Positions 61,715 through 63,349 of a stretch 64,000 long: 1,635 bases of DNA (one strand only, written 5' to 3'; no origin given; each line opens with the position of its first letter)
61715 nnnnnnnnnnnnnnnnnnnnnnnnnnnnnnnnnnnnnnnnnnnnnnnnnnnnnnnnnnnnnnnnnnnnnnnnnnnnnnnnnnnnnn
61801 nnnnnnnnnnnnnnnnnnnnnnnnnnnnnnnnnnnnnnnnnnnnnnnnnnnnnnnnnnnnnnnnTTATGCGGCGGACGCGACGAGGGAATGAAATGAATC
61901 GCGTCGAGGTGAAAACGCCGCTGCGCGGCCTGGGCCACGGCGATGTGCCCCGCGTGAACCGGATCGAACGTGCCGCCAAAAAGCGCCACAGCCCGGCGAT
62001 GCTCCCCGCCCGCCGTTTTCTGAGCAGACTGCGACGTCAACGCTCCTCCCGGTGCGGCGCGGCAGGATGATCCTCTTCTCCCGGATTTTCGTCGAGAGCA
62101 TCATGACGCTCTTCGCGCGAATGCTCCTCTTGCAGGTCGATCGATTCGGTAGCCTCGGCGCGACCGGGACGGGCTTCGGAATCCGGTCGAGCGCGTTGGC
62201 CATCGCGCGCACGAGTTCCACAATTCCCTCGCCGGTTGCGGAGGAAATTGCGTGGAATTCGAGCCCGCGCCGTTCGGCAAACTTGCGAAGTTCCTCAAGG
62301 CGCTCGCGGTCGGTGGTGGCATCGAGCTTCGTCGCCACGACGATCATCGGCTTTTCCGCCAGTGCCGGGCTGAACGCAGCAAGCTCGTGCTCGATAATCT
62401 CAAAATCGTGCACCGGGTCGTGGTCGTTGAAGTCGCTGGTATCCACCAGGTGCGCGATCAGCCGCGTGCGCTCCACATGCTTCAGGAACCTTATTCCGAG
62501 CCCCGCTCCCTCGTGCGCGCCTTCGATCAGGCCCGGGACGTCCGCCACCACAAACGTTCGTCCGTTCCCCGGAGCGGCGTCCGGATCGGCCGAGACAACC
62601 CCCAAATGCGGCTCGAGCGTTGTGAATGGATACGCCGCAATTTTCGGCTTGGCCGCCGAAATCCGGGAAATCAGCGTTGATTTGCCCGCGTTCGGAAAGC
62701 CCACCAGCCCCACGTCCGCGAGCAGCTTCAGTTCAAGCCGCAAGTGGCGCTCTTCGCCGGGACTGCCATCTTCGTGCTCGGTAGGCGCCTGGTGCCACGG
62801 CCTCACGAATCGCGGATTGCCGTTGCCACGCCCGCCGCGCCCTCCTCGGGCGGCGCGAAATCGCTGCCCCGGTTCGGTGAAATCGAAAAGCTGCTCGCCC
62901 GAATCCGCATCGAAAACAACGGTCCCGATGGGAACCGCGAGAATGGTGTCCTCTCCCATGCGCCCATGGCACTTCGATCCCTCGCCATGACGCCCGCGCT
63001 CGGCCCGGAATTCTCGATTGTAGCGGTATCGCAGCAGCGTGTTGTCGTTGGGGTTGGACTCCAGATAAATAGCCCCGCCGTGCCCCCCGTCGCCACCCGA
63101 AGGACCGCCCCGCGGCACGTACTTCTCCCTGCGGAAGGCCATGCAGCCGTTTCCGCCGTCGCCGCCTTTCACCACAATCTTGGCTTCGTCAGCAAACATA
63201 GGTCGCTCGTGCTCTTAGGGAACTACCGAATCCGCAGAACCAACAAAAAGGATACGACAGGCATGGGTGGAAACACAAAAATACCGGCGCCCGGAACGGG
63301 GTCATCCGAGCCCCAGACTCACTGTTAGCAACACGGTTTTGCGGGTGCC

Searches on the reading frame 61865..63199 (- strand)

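Call 39: search_protein_families(library=pfam, proteins=[window:61865-63199:-], max_evalue=0.0001)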
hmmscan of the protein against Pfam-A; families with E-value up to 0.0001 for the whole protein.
window:61865-63199:- (444 aa): 3 families
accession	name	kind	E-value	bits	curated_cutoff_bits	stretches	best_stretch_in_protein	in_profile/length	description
PF01018.28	GTP1_OBG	-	2e-57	193.6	27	1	4-159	2-155/155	GTP1/OBG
PF01926.29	MMR_HSR1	-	1.7e-23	83.3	21.9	1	162-291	1-113/113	50S ribosome-binding GTPase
PF02421.24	FeoB_N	-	1.8e-07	31.3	27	1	163-332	3-155/156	Ferrous iron transport protein B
